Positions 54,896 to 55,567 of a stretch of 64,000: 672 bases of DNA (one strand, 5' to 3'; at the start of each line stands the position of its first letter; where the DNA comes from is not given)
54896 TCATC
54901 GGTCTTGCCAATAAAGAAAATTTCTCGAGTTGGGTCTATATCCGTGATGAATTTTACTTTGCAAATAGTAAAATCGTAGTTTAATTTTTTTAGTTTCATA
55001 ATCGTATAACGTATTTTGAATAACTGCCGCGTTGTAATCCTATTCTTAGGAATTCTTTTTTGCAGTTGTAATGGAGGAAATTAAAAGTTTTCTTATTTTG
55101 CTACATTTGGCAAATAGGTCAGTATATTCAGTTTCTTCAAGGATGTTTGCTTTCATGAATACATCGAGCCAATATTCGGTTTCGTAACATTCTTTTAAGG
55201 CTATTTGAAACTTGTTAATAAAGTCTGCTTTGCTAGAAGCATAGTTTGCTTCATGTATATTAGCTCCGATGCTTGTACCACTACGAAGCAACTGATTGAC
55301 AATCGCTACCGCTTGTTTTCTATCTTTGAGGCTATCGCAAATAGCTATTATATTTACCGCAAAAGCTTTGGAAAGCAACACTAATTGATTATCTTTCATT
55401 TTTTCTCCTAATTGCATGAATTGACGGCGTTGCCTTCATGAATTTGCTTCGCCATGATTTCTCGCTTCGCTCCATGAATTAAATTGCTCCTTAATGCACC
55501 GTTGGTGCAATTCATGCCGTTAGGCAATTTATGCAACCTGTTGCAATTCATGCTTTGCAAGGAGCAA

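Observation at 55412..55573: Eight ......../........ half-sites arranged 4 forward + 4 inverted beside a four-helix-bundle (IVS-protein family) gene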

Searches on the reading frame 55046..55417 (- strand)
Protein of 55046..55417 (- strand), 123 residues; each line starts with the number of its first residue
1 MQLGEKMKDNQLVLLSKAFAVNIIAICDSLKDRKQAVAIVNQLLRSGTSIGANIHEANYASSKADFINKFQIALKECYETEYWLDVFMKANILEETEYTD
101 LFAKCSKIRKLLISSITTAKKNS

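Call 7: search_protein_families(library=pfam, proteins=[window:55046-55417:-])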
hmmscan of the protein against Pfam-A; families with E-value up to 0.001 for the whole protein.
window:55046-55417:- (123 aa): 1 family
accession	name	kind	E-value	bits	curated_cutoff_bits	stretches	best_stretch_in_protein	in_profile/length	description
PF05635.17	23S_rRNA_IVP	-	7.6e-25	87.6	33.8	1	9-113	2-105/106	23S rRNA-intervening sequence protein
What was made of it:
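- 55046..55399 (-): Four-helix-bundle gene (117 aa; PF05635 / TIGR02436; the S23p or IVS-protein family). It is the only copy in the window. Pfam E = 7.6e-25 (call 7).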

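Call 8: find_encoding_contigs(protein=window:55046-55399:-, flank=6000, max_places=10)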
Protein window:55046-55399:- (117 aa): 1 contig read that carries it; 1 place shown.
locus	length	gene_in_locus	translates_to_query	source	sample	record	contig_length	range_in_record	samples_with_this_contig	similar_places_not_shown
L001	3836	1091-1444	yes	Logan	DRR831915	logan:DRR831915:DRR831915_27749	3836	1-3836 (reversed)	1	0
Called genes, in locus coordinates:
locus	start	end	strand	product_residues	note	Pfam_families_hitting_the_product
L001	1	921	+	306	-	?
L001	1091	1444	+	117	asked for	PF05635:23S_rRNA_IVP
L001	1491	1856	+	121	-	PF13840:ACT_7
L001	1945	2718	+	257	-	PF01135:PCMT, PF02353:CMAS, PF13489:Methyltransf_23, PF01209:Ubie_methyltran, PF05175:MTS, PF24675:NpmA, PF13649:Methyltransf_25, PF13847:Methyltransf_31, +5 more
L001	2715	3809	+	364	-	PF13302:Acetyltransf_3, PF00583:Acetyltransf_1, PF13523:Acetyltransf_8 (faint), PF13302:Acetyltransf_3, PF00583:Acetyltransf_1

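Call 9: find_homologous_proteins(query=window:55049-55399:-)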
Query window:55049-55399:- (117 aa): 8000 proteins with E <= 0.001 among 8000 candidates; the best 120 are listed.
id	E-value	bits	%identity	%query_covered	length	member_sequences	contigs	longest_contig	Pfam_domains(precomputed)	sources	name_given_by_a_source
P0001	1.1e-67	243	100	100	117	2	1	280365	PF05635.18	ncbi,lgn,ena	-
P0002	3.2e-65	235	97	100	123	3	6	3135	PF05635.18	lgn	-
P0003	4.2e-65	234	97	100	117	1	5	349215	PF05635.18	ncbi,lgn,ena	-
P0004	9.4e-65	233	97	100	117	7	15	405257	PF05635.18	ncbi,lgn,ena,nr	ncbi:MAG: four helix bundle protein [Clostridia bacterium]|nr:four helix bundle protein [Clostridia 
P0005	1.3e-64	233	97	100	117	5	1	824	PF05635.18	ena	-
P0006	9.0e-62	224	92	100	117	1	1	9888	PF05635.18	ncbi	ncbi:MAG: four helix bundle protein [Christensenellales bacterium]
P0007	4.9e-54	199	78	100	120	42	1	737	PF05635.18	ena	-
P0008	1.6e-53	197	78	100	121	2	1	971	PF05635.18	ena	-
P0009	2.1e-53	197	77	100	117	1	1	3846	PF05635.18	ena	-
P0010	2.3e-53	197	79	100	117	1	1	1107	PF05635.18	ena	-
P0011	2.4e-53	197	78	100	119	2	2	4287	PF05635.18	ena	-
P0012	3.2e-53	196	77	100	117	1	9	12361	PF05635.18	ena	-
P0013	3.9e-53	196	77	100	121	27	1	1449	PF05635.18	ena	-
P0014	6.6e-53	195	77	100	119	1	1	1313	PF05635.18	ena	-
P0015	7.7e-53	195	75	100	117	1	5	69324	PF05635.18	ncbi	-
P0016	8.2e-53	195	75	100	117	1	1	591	PF05635.18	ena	-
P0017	1.0e-52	195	75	100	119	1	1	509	PF05635.18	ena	-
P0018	1.2e-52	194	77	100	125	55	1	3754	PF05635.18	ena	-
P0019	1.4e-52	194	74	100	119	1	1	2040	PF05635.18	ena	-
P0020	1.5e-52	194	75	100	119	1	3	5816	PF05635.18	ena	-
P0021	1.6e-52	194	77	100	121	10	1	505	PF05635.18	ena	-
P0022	1.7e-52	194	77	100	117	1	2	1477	PF05635.18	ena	-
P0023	2.6e-52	193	76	100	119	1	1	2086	PF05635.18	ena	-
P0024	2.7e-52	193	74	100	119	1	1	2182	PF05635.18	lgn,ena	-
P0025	2.7e-52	193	74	100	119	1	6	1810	PF05635.18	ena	-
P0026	3.1e-52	193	74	100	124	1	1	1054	PF05635.18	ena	-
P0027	3.5e-52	193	79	100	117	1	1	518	PF05635.18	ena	-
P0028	3.6e-52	193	78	100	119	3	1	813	PF05635.18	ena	-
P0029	3.7e-52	193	76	100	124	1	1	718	PF05635.18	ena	-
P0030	4.1e-52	193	75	100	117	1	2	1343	PF05635.18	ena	-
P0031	4.1e-52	193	78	100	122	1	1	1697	PF05635.18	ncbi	-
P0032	4.2e-52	193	74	100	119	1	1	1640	PF05635.18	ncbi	-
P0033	4.8e-52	192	74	100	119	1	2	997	PF05635.18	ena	-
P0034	5.2e-52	192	75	99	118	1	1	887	PF05635.18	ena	-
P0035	5.2e-52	192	74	100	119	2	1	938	PF05635.18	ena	-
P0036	5.8e-52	192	76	100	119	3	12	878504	PF05635.18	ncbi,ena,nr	ncbi:MAG: four helix bundle protein [Clostridia bacterium]|nr:four helix bundle protein [Clostridia 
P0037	5.9e-52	192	74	100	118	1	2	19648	PF05635.18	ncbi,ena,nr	ncbi:MAG: four helix bundle protein [Clostridia bacterium]|nr:four helix bundle protein [Clostridia 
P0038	6.1e-52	192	74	100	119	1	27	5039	PF05635.18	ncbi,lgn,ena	-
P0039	6.6e-52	192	75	100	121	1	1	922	PF05635.18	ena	-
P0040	7.0e-52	192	74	100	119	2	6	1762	PF05635.18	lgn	-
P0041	7.5e-52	192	77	100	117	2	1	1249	PF05635.18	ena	-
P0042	9.2e-52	192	75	100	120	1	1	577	PF05635.18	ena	-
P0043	9.3e-52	191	74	100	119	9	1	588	PF05635.18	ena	-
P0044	9.6e-52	191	74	100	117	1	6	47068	PF05635.18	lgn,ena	-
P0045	9.9e-52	191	77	99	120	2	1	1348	PF05635.18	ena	-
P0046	1.0e-51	191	78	100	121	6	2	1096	PF05635.18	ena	-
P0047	1.1e-51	191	75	100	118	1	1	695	PF05635.18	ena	-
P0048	1.3e-51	191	74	100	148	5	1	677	PF05635.18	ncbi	-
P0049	1.3e-51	191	76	100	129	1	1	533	PF05635.18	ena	-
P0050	1.8e-51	191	76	99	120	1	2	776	PF05635.18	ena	-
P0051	2.0e-51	190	76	99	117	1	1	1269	PF05635.18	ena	-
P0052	2.3e-51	190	76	100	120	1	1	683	PF05635.18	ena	-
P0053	2.5e-51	190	76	99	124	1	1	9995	PF05635.18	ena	-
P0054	2.6e-51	190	73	100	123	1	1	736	PF05635.18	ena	-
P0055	2.9e-51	190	74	100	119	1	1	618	PF05635.18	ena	-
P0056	3.1e-51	190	74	100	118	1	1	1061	PF05635.18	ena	-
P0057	3.2e-51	190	74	100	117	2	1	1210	PF05635.18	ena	-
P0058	3.2e-51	190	77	99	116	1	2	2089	PF05635.18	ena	-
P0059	3.4e-51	190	77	100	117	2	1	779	PF05635.18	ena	-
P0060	4.5e-51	189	73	100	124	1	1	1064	PF05635.18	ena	-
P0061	4.6e-51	189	80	100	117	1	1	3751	PF05635.18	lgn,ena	-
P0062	5.0e-51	189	75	99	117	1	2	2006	PF05635.18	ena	-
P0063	5.0e-51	189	76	99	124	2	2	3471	PF05635.18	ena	-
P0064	5.8e-51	189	74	100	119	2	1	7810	PF05635.18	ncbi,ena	-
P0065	6.7e-51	189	74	100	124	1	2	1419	PF05635.18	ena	-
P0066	6.7e-51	189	73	100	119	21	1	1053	PF05635.18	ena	-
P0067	6.8e-51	189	75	100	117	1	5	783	PF05635.18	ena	-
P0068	7.0e-51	189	76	100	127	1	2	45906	PF05635.18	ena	-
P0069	7.1e-51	189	76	99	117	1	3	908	PF05635.18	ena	-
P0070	7.7e-51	189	75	99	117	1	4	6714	PF05635.18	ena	-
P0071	8.2e-51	188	74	100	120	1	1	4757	PF05635.18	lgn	-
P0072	9.3e-51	188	75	100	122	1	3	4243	PF05635.18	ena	-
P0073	9.7e-51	188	79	97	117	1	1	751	PF05635.18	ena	-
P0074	1.1e-50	188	75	99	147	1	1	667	PF05635.18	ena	-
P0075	1.2e-50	188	76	97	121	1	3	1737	PF05635.18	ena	-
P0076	1.3e-50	188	72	100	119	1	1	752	PF05635.18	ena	-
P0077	1.3e-50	188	74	100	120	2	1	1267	PF05635.18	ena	-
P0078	1.6e-50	188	72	100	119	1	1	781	PF05635.18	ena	-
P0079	1.6e-50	188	75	99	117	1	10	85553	PF05635.18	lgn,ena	-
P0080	1.6e-50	187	72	100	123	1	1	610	PF05635.18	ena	-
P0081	1.8e-50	187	73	100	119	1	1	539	PF05635.18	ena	-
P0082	1.8e-50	187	75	99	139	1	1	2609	PF05635.18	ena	-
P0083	1.9e-50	187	74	99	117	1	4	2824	PF05635.18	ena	-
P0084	1.9e-50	187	75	97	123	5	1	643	PF05635.18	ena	-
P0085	2.0e-50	187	74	100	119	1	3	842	PF05635.18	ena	-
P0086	2.0e-50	187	74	99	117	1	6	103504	PF05635.18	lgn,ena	-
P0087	2.0e-50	187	74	100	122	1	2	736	PF05635.18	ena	-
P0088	2.6e-50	187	74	99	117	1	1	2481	PF05635.18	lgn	-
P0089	2.7e-50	187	74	99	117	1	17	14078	PF05635.18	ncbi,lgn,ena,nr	ncbi:MAG: four helix bundle protein [Clostridia bacterium]|nr:four helix bundle protein [Clostridia 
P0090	3.5e-50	186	74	100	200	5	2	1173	PF05635.18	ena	-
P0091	3.8e-50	186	76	97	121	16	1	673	PF05635.18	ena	-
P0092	4.4e-50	186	73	99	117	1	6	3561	PF05635.18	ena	-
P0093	4.6e-50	186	73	100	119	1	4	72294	PF05635.18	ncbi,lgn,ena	-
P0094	4.6e-50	186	74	99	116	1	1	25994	PF05635.18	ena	-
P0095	4.7e-50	186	72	100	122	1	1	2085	PF05635.18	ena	-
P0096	4.9e-50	186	74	100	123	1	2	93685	PF05635.18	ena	-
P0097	5.0e-50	186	73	100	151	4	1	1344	PF05635.18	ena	-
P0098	5.2e-50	186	72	100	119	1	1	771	PF05635.18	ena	-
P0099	5.3e-50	186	74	100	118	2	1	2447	PF05635.18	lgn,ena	-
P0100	5.6e-50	186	73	99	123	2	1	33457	PF05635.18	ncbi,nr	ncbi:MAG: four helix bundle protein [Clostridia bacterium]|nr:four helix bundle protein [Clostridia 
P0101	5.8e-50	186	74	100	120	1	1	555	PF05635.18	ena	-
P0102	6.6e-50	186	72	100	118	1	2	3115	PF05635.18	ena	-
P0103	8.3e-50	185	76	98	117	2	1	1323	PF05635.18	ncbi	-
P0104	9.2e-50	185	72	100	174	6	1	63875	PF05635.18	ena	-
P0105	9.3e-50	185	71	100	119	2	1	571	PF05635.18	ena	-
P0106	1.1e-49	185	74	100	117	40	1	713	PF05635.18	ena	-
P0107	1.2e-49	185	75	100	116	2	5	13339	PF05635.18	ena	-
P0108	1.3e-49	185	74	100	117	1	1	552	PF05635.18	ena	-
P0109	1.5e-49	184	75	97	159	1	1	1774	PF05635.18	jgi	jgi:four helix bundle protein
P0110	1.5e-49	184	74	100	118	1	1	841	PF05635.18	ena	-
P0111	1.5e-49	184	71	100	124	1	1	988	PF05635.18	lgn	-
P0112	1.5e-49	184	74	100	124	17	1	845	PF05635.18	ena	-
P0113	1.8e-49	184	70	100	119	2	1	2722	PF05635.18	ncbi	-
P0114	1.8e-49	184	71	100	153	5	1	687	PF05635.18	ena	-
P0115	2.0e-49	184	71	100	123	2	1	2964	PF05635.18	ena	-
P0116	2.0e-49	184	72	100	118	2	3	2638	PF05635.18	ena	-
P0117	2.2e-49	184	72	100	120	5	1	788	PF05635.18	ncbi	-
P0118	2.4e-49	184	74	100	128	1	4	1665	PF05635.18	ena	-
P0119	2.5e-49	184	73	99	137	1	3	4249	PF05635.18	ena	-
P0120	2.7e-49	184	75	100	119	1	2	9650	PF05635.18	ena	-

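Call 10: find_encoding_contigs(protein=P0004, flank=4000, max_places=6)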
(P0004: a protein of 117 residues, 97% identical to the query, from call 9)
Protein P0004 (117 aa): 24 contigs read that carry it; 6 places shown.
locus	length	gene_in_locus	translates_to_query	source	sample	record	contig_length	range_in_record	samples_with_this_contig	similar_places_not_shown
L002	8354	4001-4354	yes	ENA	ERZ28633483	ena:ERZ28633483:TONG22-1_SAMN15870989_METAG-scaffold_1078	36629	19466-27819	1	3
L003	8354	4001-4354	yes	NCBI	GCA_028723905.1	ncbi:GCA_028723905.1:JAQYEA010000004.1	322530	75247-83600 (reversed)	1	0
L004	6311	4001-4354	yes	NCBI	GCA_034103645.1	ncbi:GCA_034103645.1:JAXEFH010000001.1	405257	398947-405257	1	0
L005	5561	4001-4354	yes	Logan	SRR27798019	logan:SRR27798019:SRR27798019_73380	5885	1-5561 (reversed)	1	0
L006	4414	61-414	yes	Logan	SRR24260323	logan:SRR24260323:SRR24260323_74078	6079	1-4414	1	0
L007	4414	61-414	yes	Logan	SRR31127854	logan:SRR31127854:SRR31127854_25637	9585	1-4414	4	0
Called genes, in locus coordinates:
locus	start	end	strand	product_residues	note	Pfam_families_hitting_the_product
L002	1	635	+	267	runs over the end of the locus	PF02655:ATP-grasp_3 (weak), PF08443:RimK, PF02955:GSH-S_ATP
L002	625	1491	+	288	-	PF04055:Radical_SAM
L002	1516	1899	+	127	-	PF00383:dCMP_cyt_deam_1, PF08211:dCMP_cyt_deam_2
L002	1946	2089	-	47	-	-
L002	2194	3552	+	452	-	PF01938:TRAM, PF21579:PabTrmU54_TRAM_dom (weak), PF05958:tRNA_U5-meth_tr, PF02475:TRM5-TYW2_MTfase (weak), PF09445:Methyltransf_15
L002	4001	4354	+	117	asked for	PF05635:23S_rRNA_IVP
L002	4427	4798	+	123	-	PF13840:ACT_7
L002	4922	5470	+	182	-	PF13302:Acetyltransf_3, PF00583:Acetyltransf_1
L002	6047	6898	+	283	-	PF01381:HTH_3, PF12844:HTH_19, PF15731:MqsA_antitoxin (faint)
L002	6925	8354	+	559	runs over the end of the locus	-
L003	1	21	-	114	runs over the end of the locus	-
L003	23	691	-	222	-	PF14386:DUF4417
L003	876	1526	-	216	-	PF06114:Peptidase_M78 (faint)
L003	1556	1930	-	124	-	PF13560:HTH_31, PF12844:HTH_19, PF01381:HTH_3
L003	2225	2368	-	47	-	-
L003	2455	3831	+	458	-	PF01938:TRAM, PF21579:PabTrmU54_TRAM_dom (weak), PF05958:tRNA_U5-meth_tr, PF02475:TRM5-TYW2_MTfase (weak), PF09445:Methyltransf_15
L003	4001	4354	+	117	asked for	PF05635:23S_rRNA_IVP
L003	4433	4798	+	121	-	PF13840:ACT_7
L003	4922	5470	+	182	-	PF13302:Acetyltransf_3, PF00583:Acetyltransf_1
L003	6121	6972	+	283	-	PF01381:HTH_3, PF12844:HTH_19, PF15731:MqsA_antitoxin (faint)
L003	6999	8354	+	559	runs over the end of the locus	-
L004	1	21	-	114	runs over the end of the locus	-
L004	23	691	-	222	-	PF14386:DUF4417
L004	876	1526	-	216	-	PF06114:Peptidase_M78 (faint)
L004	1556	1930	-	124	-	PF13560:HTH_31, PF12844:HTH_19, PF01381:HTH_3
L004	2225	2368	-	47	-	-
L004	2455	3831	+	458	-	PF01938:TRAM, PF21579:PabTrmU54_TRAM_dom (weak), PF05958:tRNA_U5-meth_tr, PF02475:TRM5-TYW2_MTfase (weak), PF09445:Methyltransf_15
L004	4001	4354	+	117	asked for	PF05635:23S_rRNA_IVP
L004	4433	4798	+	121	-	PF13840:ACT_7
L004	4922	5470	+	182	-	PF13302:Acetyltransf_3, PF00583:Acetyltransf_1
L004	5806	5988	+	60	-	PF13651:EcoRI_methylase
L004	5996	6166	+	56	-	PF13651:EcoRI_methylase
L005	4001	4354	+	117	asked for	PF05635:23S_rRNA_IVP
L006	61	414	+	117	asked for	PF05635:23S_rRNA_IVP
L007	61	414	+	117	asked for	PF05635:23S_rRNA_IVP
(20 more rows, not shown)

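Call 11: find_encoding_contigs(protein=P0006, flank=4000, max_places=4)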
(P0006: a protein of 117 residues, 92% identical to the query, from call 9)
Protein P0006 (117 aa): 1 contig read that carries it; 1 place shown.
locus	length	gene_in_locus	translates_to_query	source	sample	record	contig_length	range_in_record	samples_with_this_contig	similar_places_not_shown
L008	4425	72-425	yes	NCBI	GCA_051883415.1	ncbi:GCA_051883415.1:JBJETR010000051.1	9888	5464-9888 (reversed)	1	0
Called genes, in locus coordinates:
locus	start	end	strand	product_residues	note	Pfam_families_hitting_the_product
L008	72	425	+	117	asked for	PF05635:23S_rRNA_IVP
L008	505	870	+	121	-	PF13840:ACT_7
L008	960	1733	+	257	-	PF01135:PCMT, PF02353:CMAS, PF13489:Methyltransf_23, PF01209:Ubie_methyltran, PF05175:MTS, PF24675:NpmA, PF02390:Methyltransf_4, PF13649:Methyltransf_25, +6 more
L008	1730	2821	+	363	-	PF13302:Acetyltransf_3, PF00583:Acetyltransf_1, PF13523:Acetyltransf_8 (faint), PF13302:Acetyltransf_3, PF00583:Acetyltransf_1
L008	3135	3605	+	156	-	-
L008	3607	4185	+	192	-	-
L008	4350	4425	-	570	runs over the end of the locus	PF13347:MFS_2, PF07690:MFS_1 (weak)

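Call 12: find_encoding_contigs(protein=P0015, flank=4000, max_places=6)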
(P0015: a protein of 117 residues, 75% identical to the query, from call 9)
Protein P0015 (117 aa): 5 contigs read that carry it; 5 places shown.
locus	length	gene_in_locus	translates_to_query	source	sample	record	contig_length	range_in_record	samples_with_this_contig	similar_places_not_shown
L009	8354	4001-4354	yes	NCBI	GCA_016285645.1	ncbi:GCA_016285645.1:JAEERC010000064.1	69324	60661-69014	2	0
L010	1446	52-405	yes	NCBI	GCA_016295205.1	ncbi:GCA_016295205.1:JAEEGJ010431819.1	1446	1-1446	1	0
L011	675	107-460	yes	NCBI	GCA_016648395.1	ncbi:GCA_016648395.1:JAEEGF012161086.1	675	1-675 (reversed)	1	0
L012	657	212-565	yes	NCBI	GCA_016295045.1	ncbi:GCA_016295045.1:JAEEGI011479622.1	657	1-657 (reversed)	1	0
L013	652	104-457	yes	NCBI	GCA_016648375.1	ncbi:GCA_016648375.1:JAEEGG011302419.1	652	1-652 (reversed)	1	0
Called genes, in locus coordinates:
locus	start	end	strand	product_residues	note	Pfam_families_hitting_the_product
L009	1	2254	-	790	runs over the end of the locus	PF01326:PPDK_N, PF00391:PEP-utilizers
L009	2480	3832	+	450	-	PF01938:TRAM (weak), PF05958:tRNA_U5-meth_tr, PF03602:Cons_hypoth95, PF05175:MTS, PF06325:PrmA (faint), PF09445:Methyltransf_15, PF13649:Methyltransf_25, PF13847:Methyltransf_31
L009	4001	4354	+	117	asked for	PF05635:23S_rRNA_IVP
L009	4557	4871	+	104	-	PF04993:TfoX_N (weak)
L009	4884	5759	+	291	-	PF00515:TPR_1 (faint), PF07719:TPR_2 (faint), PF08238:Sel1 (faint)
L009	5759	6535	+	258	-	-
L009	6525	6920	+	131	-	PF08797:HIRAN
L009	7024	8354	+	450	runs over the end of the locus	PF02492:cobW, PF07683:CobW_C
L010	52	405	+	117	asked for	PF05635:23S_rRNA_IVP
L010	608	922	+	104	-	PF04993:TfoX_N (weak)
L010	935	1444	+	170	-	?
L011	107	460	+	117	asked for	PF05635:23S_rRNA_IVP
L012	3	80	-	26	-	?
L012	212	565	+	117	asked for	PF05635:23S_rRNA_IVP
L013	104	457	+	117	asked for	PF05635:23S_rRNA_IVP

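Call 13: find_encoding_contigs(protein=P0036, flank=4000, max_places=6)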
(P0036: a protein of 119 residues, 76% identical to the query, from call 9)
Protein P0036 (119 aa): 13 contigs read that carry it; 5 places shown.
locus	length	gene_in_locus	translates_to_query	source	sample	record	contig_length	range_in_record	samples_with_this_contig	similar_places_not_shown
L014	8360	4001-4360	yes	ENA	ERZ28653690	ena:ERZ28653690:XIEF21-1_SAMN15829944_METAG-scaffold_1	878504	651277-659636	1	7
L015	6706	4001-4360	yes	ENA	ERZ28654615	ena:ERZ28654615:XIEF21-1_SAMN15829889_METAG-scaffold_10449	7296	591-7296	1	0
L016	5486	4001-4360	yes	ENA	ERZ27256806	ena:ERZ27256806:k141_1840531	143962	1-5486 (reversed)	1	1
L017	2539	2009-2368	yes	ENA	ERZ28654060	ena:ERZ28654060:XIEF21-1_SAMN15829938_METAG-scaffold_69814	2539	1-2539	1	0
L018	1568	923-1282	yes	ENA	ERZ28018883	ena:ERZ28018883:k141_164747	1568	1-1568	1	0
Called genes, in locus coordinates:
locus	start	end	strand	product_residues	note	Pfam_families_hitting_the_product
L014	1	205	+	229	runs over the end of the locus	PF00528:BPD_transp_1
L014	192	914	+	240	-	PF02463:SMC_N (faint), PF00005:ABC_tran, PF13304:AAA_21 (weak)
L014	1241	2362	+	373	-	PF00266:Aminotran_5, PF01041:DegT_DnrJ_EryC1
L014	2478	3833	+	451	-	PF01938:TRAM, PF05958:tRNA_U5-meth_tr, PF03602:Cons_hypoth95 (weak), PF05175:MTS (weak), PF13649:Methyltransf_25 (weak), PF13847:Methyltransf_31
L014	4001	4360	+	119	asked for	PF05635:23S_rRNA_IVP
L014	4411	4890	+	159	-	PF10898:DUF2716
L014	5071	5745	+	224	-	PF07719:TPR_2 (faint), PF00515:TPR_1 (faint)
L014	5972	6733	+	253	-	PF12697:Abhydrolase_6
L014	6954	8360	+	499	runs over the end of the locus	PF00990:GGDEF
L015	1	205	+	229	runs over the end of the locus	PF00528:BPD_transp_1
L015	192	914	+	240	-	PF02463:SMC_N (faint), PF00005:ABC_tran, PF13304:AAA_21 (weak)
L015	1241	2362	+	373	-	PF00266:Aminotran_5, PF01041:DegT_DnrJ_EryC1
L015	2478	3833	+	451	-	PF01938:TRAM, PF05958:tRNA_U5-meth_tr, PF03602:Cons_hypoth95 (weak), PF05175:MTS (weak), PF13649:Methyltransf_25 (weak), PF13847:Methyltransf_31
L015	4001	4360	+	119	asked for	PF05635:23S_rRNA_IVP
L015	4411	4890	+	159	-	PF10898:DUF2716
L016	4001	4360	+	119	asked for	PF05635:23S_rRNA_IVP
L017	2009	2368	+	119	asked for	PF05635:23S_rRNA_IVP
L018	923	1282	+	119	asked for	PF05635:23S_rRNA_IVP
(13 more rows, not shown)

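Call 32: find_related_loci(query=window:55049-55399:-, collection=metagenome_contigs, flank=2500)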
Query window:55049-55399:- (117 aa) in metagenome_contigs; peptide patterns used: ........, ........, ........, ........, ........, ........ (x = any residue, [..] = any of these).
600 stretches matched a pattern (row limit reached: there are more); 478 encode a relative of the query (tblastn E <= 1e-3); the best 80 are kept; 80 distinct loci.
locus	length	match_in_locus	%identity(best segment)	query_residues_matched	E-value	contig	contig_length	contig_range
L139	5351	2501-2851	75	1-117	9e-60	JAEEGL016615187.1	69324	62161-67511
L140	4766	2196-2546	74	1-117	1e-58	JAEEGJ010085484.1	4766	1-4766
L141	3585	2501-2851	74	1-117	1e-58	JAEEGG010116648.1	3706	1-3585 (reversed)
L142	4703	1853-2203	74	1-117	1e-58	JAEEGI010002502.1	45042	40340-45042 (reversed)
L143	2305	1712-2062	73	1-117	2e-58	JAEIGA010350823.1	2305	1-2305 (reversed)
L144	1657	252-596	77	1-115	9e-59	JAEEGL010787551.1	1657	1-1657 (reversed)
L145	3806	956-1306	73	1-117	1e-56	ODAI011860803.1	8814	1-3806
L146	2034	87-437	74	1-117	6e-57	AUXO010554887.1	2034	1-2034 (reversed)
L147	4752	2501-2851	74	1-117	7e-56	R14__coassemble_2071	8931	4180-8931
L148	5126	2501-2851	69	1-117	1e-55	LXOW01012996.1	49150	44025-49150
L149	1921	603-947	72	1-115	1e-56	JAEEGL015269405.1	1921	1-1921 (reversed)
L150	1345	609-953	73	1-115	1e-57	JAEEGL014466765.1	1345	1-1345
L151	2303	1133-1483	74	1-117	5e-55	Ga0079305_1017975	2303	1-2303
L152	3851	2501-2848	70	1-116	1e-54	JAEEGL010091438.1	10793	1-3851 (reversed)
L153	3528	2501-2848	67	1-116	2e-54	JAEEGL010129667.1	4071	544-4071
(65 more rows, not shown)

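Call 41: search_solved_structures(query=window:55049-55399:-, max_evalue=0.01, show_alignments=1)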
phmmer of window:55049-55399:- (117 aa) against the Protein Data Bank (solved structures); distinct sequences matched with E-value up to 0.01: 1.
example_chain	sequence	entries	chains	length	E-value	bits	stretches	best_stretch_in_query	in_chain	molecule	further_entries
2rld_A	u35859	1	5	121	6e-25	90.9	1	1-116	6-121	Uncharacterized protein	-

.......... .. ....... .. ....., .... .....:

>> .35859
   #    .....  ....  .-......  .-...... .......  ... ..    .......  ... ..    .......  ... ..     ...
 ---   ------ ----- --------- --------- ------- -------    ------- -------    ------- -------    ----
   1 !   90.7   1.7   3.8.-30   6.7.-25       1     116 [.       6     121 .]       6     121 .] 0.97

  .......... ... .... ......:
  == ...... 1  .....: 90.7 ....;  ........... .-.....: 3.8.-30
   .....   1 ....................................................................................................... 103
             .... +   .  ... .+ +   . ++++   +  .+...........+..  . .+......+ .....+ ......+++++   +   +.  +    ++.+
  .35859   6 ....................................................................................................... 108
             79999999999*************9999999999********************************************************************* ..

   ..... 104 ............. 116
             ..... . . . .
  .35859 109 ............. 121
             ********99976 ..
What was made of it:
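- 55046..55399 (-): PDB 2RLD E = 6e-25 (call 41).
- On PF05635 / TIGR02436 four-helix-bundle proteins: 2RLD E = 6e-25 over residues 1-116, five chains (call 41).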
